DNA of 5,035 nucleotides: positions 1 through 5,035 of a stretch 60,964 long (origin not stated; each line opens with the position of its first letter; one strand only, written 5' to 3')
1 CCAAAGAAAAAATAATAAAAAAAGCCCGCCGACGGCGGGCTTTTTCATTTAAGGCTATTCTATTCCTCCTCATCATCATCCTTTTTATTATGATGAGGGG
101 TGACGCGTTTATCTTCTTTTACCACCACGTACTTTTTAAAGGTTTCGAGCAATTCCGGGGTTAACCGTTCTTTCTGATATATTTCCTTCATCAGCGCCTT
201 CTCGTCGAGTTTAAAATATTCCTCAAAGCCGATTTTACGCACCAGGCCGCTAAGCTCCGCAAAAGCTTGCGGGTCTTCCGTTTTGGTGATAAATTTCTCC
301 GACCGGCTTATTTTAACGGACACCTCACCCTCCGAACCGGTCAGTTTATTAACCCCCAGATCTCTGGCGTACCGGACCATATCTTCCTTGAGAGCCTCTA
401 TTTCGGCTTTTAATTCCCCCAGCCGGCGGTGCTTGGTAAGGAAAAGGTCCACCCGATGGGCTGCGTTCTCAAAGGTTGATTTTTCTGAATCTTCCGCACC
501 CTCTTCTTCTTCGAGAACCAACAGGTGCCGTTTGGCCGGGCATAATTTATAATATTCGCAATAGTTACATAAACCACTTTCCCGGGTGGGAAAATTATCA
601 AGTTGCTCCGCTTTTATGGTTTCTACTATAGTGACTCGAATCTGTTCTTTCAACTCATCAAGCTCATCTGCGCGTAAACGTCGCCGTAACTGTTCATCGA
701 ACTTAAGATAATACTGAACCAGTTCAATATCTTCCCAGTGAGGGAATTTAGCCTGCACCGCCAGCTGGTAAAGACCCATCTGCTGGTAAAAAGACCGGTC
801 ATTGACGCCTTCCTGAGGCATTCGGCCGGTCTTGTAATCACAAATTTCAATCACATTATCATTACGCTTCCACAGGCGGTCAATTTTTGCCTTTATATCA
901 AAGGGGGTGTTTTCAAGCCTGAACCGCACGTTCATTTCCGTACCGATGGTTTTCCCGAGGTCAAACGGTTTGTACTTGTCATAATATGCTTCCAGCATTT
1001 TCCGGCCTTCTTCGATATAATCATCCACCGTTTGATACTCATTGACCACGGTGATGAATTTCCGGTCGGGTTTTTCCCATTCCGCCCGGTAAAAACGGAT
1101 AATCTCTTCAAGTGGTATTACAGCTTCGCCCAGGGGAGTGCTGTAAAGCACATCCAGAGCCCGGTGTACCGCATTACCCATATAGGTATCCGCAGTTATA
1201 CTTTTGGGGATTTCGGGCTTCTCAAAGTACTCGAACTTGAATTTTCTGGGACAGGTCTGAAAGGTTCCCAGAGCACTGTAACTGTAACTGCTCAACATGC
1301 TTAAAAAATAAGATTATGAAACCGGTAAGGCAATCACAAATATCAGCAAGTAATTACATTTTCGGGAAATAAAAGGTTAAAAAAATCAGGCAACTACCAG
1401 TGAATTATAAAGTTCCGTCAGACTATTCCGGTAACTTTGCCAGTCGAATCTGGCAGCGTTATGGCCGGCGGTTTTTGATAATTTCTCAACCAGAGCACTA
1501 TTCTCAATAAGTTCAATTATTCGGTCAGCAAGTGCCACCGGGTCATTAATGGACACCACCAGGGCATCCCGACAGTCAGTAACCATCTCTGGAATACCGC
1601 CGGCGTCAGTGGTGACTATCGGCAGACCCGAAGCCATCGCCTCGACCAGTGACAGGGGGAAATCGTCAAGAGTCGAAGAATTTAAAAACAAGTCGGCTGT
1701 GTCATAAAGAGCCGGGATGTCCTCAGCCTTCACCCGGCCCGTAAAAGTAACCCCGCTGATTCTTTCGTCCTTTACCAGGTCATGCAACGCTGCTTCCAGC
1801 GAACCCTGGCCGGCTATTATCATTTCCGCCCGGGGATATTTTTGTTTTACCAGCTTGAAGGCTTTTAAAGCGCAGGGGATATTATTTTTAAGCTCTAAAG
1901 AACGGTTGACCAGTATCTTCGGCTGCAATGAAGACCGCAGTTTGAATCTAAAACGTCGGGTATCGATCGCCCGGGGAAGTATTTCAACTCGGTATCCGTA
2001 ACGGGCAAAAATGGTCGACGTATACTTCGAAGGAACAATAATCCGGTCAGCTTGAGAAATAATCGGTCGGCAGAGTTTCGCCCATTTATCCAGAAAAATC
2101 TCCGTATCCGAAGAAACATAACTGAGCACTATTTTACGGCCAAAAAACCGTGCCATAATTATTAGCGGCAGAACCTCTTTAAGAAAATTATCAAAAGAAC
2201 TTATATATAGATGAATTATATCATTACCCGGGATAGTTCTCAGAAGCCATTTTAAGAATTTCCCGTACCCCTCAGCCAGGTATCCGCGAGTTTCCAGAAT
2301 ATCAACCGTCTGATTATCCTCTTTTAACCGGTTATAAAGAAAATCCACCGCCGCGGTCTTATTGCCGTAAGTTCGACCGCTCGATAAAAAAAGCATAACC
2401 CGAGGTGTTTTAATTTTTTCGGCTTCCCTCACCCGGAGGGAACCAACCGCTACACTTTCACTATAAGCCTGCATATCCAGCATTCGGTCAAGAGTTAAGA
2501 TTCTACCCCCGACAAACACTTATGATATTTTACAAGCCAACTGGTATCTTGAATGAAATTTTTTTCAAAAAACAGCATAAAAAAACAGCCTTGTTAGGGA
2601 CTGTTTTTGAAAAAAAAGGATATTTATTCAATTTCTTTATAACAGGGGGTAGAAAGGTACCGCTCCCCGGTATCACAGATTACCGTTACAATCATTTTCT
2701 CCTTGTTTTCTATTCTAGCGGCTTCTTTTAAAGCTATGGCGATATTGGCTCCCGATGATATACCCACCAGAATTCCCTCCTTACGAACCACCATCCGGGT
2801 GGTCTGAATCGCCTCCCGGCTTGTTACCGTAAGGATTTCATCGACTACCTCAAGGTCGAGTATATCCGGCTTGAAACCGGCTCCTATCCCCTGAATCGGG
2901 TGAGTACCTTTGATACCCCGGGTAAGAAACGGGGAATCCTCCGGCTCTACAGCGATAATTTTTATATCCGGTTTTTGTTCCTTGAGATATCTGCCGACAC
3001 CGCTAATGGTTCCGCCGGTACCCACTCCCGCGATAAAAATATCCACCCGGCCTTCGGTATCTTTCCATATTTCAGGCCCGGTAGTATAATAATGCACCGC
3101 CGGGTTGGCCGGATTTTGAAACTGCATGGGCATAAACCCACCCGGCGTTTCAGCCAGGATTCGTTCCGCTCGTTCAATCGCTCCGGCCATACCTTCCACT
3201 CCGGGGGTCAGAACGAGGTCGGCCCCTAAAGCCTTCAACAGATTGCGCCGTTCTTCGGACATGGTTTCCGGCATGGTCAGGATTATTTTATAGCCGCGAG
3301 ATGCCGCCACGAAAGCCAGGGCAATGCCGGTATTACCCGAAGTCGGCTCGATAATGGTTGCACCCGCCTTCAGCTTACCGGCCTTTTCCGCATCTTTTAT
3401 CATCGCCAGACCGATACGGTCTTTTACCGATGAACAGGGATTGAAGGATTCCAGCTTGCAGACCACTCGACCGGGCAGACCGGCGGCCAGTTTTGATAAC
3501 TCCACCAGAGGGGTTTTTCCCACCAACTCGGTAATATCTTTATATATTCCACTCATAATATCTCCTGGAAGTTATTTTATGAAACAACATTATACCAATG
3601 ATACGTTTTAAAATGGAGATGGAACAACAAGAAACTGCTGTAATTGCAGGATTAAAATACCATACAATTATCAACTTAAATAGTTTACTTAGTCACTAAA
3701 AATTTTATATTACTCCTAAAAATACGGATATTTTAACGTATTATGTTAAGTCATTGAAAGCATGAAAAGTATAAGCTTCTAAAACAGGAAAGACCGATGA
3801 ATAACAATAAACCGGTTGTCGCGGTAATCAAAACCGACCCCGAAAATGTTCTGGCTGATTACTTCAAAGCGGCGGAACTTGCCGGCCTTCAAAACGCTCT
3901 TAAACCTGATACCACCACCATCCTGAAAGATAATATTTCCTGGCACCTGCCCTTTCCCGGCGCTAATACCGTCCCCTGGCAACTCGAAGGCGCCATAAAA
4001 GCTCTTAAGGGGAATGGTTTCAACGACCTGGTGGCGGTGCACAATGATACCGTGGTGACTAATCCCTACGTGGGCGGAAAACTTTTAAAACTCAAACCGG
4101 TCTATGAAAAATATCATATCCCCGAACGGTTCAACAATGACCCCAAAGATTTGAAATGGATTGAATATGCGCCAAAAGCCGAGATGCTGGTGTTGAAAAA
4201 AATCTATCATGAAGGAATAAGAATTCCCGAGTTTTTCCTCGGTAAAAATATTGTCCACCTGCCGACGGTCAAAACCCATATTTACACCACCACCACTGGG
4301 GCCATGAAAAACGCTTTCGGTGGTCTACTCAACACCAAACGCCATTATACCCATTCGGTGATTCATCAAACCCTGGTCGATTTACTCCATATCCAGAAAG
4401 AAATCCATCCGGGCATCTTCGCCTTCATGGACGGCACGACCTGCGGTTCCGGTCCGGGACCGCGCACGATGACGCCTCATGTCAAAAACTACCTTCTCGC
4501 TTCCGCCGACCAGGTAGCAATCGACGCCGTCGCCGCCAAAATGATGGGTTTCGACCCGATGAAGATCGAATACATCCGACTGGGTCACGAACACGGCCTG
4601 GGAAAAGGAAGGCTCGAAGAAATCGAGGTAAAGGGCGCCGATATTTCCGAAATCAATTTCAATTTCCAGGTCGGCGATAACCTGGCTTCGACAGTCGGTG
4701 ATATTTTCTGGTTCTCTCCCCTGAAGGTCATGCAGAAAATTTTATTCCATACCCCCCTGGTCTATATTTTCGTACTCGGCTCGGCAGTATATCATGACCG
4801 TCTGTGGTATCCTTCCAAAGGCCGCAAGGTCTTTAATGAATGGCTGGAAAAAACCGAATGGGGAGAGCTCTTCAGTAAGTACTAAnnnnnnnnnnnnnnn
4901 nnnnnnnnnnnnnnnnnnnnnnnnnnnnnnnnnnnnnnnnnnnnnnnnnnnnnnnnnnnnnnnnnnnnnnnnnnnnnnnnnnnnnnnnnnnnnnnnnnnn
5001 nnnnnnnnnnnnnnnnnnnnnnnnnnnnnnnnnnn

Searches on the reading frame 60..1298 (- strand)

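Call 13: search_protein_families(library=pfam, proteins=[window:60-1298:-], max_evalue=0.001)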
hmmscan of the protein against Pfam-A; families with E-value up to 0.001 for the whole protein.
window:60-1298:- (412 aa): 1 family
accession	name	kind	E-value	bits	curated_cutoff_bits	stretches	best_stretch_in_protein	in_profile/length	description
PF12705.13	PDDEXK_1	-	7.5e-32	111.6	22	1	5-254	2-247/247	PD-(D/E)XK nuclease superfamily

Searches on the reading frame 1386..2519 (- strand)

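Call 13: search_protein_families(library=pfam, proteins=[window:1386-2519:-], max_evalue=0.001)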
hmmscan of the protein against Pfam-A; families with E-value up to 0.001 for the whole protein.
window:1386-2519:- (377 aa): 5 families
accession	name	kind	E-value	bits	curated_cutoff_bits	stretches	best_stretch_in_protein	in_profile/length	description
PF00534.26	Glycos_transf_1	-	3.4e-33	115.1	26.4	1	189-351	4-169/172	Glycosyl transferases group 1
PF13692.12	Glyco_trans_1_4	-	3.1e-31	109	27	1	211-340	13-142/142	Glycosyl transferases group 1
PF13524.12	Glyco_trans_1_2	-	2.2e-07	31.3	25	1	251-351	27-125/144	Glycosyl transferase-like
PF13439.12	Glyco_transf_4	-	1.9e-05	25.2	28.5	1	131-189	100-170/170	Glycosyltransferase Family 4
PF20706.3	GT4-conflict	-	5.9e-05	22.6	26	1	231-316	233-323/385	Family 4 Glycosyltransferase in conflict systems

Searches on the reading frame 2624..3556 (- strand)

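Call 13: search_protein_families(library=pfam, proteins=[window:2624-3556:-], max_evalue=0.001)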
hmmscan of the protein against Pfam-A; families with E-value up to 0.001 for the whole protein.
window:2624-3556:- (310 aa): 1 family
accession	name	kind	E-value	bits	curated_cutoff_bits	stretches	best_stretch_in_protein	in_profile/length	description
PF00291.31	PALP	-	4.8e-80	269.5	35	1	8-295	1-295/295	Pyridoxal-phosphate dependent enzyme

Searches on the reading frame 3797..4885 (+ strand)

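Call 13: search_protein_families(library=pfam, proteins=[window:3797-4885:+], max_evalue=0.001)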
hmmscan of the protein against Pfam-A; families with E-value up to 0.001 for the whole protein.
window:3797-4885:+ (362 aa): 1 family
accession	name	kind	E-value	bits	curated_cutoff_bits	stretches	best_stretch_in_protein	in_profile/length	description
PF04015.17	DUF362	-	2.9e-20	73.6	24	1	43-248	3-200/200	Domain of unknown function (DUF362)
